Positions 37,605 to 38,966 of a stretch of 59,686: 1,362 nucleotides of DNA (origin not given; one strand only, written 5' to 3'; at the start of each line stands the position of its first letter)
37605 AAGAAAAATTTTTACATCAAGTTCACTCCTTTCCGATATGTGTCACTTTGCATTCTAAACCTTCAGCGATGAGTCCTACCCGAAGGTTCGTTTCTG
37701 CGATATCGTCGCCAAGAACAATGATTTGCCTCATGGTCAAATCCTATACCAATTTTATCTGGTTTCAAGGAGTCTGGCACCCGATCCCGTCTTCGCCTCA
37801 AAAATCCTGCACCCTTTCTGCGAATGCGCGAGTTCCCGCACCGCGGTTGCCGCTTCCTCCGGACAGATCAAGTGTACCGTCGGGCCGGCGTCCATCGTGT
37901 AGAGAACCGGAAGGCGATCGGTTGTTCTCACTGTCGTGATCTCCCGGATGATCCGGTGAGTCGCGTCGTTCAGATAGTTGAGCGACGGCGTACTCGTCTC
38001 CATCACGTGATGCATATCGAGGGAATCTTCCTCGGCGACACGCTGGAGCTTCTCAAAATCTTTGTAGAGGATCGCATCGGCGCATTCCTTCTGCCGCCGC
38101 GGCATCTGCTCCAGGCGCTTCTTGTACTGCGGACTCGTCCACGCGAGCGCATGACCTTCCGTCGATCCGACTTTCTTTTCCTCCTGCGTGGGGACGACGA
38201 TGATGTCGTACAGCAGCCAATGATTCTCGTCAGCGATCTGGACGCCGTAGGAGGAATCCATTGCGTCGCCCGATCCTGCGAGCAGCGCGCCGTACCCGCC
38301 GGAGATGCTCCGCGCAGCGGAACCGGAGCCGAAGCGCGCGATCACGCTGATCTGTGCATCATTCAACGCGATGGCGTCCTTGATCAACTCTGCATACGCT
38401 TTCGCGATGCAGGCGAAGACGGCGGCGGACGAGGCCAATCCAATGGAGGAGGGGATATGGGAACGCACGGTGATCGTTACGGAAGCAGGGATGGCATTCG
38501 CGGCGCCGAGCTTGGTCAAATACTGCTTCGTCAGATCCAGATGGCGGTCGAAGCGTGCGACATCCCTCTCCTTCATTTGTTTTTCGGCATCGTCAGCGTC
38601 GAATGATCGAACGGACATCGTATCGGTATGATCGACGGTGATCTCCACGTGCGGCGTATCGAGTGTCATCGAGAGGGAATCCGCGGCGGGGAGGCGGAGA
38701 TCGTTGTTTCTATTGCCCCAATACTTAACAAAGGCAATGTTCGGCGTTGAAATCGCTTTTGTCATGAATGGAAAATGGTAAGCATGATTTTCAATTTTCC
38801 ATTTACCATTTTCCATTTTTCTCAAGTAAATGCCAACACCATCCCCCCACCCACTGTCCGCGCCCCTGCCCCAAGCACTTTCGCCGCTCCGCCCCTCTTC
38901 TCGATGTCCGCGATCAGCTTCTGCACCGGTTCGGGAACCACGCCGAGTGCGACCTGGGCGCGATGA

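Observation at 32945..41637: Archaeal-style mevalonate operon in a bacterium, apparently missing a canonical second kinase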

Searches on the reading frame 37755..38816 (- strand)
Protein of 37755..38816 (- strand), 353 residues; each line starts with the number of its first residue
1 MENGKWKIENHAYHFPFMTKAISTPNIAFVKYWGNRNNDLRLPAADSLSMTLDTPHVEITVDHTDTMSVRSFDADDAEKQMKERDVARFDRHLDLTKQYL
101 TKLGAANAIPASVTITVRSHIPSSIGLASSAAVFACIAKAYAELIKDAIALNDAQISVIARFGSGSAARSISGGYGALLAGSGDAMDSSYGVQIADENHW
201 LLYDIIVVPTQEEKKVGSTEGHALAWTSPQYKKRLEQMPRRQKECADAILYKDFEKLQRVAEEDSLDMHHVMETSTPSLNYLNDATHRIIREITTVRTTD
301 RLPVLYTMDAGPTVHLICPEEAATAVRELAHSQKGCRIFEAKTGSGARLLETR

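Call 8: search_protein_families(library=pfam, proteins=[window:37755-38816:-], max_evalue=0.01)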
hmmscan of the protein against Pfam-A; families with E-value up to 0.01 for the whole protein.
window:37755-38816:- (353 aa): 3 families
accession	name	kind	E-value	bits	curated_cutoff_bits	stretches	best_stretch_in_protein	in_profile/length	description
PF22700.2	MVD-like_N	-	1.3e-35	122.8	27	1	24-184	2-152/157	Diphosphomevalonate decarboxylase-like N-terminal domain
PF18376.6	MDD_C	-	9.6e-22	78.1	23.2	1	205-329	2-129/186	Mevalonate 5-diphosphate decarboxylase C-terminal domain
PF00288.32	GHMP_kinases_N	-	7.5e-07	29.7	22.3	1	104-173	15-75/87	GHMP kinases N terminal domain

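Call 9: search_protein_families(library=ncbifam, proteins=[window:37755-38816:-], max_evalue=0.01)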
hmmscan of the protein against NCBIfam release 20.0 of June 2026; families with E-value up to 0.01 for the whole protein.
window:37755-38816:- (353 aa): 14 families
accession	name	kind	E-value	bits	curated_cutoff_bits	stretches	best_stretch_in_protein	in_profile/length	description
TIGR01240.1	mevDPdecarb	equivalog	2.8e-55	187.5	171.35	1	21-328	3-298/305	diphosphomevalonate decarboxylase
NF040704.1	IPP_alt_MvaD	equivalog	4.5e-34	118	475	1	23-351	6-317/323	phosphomevalonate decarboxylase MvaD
NF040847.1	mev_decarb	equivalog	1.2e-12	47.7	560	1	19-318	36-319/350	bisphosphomevalonate decarboxylase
TIGR00549.1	mevalon_kin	equivalog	1.3e-08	34.7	163.05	1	55-156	18-122/276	mevalonate kinase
NF040848.1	mev_kinase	equivalog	1.7e-06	27.2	440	1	128-323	114-294/323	mevalonate-3-kinase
TIGR01920.1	Shik_kin_archae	equivalog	5.1e-06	26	126.85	1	92-154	49-111/266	shikimate kinase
TIGR00144.1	beta_RFAP_syn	subfamily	5.2e-05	22.6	113.5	1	48-183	27-151/325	beta-ribofuranosylaminobenzene 5'-phosphate synthase family protein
NF003006.0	PRK03817.1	equivalog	0.00012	21.2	443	1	56-149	32-124/352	galactokinase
NF002288.1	PRK01212.1-4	equivalog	0.00024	20.3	194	1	46-148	16-112/303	homoserine kinase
NF003472.0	PRK05101.1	equivalog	0.00041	19.4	499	0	102-159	102-157/382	galactokinase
NF040726.1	BetaRFA-P_synth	equivalog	0.0013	18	328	1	49-166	28-135/327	beta-ribofuranosylaminobenzene 5'-phosphate synthase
NF003036.0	PRK03926.1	equivalog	0.0016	17.6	403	1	107-151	71-114/302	mevalonate kinase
NF049969.1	GlMnHpPKinHddA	equivalog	0.0041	16.6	600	1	59-146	42-131/338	D-glycero-D-manno-heptose 7-phosphate kinase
TIGR00131.1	gal_kin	equivalog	0.0049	15.8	226.65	0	53-146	57-144/388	galactokinase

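Call 32: search_solved_structures(query=window:37755-38765:-, max_evalue=0.001, show_alignments=2)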
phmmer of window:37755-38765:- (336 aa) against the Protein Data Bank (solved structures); distinct sequences matched with E-value up to 0.001: 18.
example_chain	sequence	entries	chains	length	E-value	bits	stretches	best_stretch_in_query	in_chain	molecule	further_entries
6n0x_A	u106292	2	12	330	5.7e-54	186.6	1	3-334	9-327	Diphosphomevalonate decarboxylase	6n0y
6n0z_A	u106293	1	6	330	9.6e-52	179.3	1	3-334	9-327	Diphosphomevalonate decarboxylase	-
6n10_A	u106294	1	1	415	4.2e-35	124.6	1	5-303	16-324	Diphosphomevalonate decarboxylase MVD1, peroxisomal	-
5gmd_A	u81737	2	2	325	3.6e-34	121.5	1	5-334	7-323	Diphosphomevalonate decarboxylase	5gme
4z7c_A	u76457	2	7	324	3.9e-34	121.4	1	5-334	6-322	Diphosphomevalonate decarboxylase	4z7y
1fi4_A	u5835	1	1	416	2.7e-33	118.7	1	5-299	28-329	MEVALONATE 5-DIPHOSPHATE DECARBOXYLASE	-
2hk2_A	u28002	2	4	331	4.4e-33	118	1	3-303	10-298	Diphosphomevalonate decarboxylase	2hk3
3f0n_A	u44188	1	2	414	5.1e-33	117.8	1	6-313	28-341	MEVALONATE PYROPHOSPHATE DECARBOXYLASE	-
6xr5_A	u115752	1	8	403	1.2e-32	116.5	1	6-299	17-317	Diphosphomevalonate decarboxylase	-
3qt5_A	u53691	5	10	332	2e-31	112.5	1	3-311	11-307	Mevalonate diphosphate decarboxylase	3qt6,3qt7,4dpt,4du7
3d4j_A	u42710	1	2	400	3.7e-31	111.7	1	7-302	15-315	Diphosphomevalonate decarboxylase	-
3qt8_A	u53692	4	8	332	5.3e-31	111.1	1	3-311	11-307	Mevalonate diphosphate decarboxylase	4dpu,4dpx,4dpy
4dpw_A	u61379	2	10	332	2.7e-30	108.8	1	3-311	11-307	Mevalonate diphosphate decarboxylase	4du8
2hke_A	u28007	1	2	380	4e-28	101.7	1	8-309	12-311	Diphosphomevalonate decarboxylase, putative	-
5v2l_A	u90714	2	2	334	9.8e-28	100.4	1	3-336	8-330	Mevalonate diphosphate decarboxylase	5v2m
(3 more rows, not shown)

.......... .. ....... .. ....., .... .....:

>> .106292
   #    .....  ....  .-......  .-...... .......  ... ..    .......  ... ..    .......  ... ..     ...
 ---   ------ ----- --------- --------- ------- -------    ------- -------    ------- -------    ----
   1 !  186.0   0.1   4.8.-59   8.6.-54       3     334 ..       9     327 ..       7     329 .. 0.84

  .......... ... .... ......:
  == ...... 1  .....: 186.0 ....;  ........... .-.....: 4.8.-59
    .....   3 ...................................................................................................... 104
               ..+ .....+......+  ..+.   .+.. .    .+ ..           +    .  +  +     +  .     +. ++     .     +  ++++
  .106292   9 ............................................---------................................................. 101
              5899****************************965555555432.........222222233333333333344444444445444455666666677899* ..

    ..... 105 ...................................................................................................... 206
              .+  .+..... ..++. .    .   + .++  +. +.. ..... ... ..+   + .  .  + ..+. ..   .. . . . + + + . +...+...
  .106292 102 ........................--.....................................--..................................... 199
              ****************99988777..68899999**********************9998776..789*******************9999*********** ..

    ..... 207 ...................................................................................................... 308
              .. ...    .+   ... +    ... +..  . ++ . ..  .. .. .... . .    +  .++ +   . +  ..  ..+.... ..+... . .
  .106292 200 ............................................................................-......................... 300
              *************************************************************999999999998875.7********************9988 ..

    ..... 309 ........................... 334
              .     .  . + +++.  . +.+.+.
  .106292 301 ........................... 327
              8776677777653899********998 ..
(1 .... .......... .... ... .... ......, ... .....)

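Call 45: search_solved_structures(query=window:37755-38765:-, max_evalue=1e-30, show_alignments=5)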
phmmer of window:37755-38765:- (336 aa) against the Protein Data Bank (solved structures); distinct sequences matched with E-value up to 1e-30: 12.
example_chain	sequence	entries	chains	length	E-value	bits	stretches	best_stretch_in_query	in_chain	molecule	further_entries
6n0x_A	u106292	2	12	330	5.7e-54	186.6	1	3-334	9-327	Diphosphomevalonate decarboxylase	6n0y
6n0z_A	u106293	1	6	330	9.6e-52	179.3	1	3-334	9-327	Diphosphomevalonate decarboxylase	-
6n10_A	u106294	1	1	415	4.2e-35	124.6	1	5-303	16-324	Diphosphomevalonate decarboxylase MVD1, peroxisomal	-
5gmd_A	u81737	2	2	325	3.6e-34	121.5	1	5-334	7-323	Diphosphomevalonate decarboxylase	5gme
4z7c_A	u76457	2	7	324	3.9e-34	121.4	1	5-334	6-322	Diphosphomevalonate decarboxylase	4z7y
1fi4_A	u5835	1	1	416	2.7e-33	118.7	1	5-299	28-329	MEVALONATE 5-DIPHOSPHATE DECARBOXYLASE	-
2hk2_A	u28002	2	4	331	4.4e-33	118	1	3-303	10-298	Diphosphomevalonate decarboxylase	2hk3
3f0n_A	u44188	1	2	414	5.1e-33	117.8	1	6-313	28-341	MEVALONATE PYROPHOSPHATE DECARBOXYLASE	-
6xr5_A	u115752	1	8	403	1.2e-32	116.5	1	6-299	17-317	Diphosphomevalonate decarboxylase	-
3qt5_A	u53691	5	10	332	2e-31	112.5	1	3-311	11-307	Mevalonate diphosphate decarboxylase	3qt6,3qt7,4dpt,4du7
3d4j_A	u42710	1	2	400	3.7e-31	111.7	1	7-302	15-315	Diphosphomevalonate decarboxylase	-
3qt8_A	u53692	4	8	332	5.3e-31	111.1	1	3-311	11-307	Mevalonate diphosphate decarboxylase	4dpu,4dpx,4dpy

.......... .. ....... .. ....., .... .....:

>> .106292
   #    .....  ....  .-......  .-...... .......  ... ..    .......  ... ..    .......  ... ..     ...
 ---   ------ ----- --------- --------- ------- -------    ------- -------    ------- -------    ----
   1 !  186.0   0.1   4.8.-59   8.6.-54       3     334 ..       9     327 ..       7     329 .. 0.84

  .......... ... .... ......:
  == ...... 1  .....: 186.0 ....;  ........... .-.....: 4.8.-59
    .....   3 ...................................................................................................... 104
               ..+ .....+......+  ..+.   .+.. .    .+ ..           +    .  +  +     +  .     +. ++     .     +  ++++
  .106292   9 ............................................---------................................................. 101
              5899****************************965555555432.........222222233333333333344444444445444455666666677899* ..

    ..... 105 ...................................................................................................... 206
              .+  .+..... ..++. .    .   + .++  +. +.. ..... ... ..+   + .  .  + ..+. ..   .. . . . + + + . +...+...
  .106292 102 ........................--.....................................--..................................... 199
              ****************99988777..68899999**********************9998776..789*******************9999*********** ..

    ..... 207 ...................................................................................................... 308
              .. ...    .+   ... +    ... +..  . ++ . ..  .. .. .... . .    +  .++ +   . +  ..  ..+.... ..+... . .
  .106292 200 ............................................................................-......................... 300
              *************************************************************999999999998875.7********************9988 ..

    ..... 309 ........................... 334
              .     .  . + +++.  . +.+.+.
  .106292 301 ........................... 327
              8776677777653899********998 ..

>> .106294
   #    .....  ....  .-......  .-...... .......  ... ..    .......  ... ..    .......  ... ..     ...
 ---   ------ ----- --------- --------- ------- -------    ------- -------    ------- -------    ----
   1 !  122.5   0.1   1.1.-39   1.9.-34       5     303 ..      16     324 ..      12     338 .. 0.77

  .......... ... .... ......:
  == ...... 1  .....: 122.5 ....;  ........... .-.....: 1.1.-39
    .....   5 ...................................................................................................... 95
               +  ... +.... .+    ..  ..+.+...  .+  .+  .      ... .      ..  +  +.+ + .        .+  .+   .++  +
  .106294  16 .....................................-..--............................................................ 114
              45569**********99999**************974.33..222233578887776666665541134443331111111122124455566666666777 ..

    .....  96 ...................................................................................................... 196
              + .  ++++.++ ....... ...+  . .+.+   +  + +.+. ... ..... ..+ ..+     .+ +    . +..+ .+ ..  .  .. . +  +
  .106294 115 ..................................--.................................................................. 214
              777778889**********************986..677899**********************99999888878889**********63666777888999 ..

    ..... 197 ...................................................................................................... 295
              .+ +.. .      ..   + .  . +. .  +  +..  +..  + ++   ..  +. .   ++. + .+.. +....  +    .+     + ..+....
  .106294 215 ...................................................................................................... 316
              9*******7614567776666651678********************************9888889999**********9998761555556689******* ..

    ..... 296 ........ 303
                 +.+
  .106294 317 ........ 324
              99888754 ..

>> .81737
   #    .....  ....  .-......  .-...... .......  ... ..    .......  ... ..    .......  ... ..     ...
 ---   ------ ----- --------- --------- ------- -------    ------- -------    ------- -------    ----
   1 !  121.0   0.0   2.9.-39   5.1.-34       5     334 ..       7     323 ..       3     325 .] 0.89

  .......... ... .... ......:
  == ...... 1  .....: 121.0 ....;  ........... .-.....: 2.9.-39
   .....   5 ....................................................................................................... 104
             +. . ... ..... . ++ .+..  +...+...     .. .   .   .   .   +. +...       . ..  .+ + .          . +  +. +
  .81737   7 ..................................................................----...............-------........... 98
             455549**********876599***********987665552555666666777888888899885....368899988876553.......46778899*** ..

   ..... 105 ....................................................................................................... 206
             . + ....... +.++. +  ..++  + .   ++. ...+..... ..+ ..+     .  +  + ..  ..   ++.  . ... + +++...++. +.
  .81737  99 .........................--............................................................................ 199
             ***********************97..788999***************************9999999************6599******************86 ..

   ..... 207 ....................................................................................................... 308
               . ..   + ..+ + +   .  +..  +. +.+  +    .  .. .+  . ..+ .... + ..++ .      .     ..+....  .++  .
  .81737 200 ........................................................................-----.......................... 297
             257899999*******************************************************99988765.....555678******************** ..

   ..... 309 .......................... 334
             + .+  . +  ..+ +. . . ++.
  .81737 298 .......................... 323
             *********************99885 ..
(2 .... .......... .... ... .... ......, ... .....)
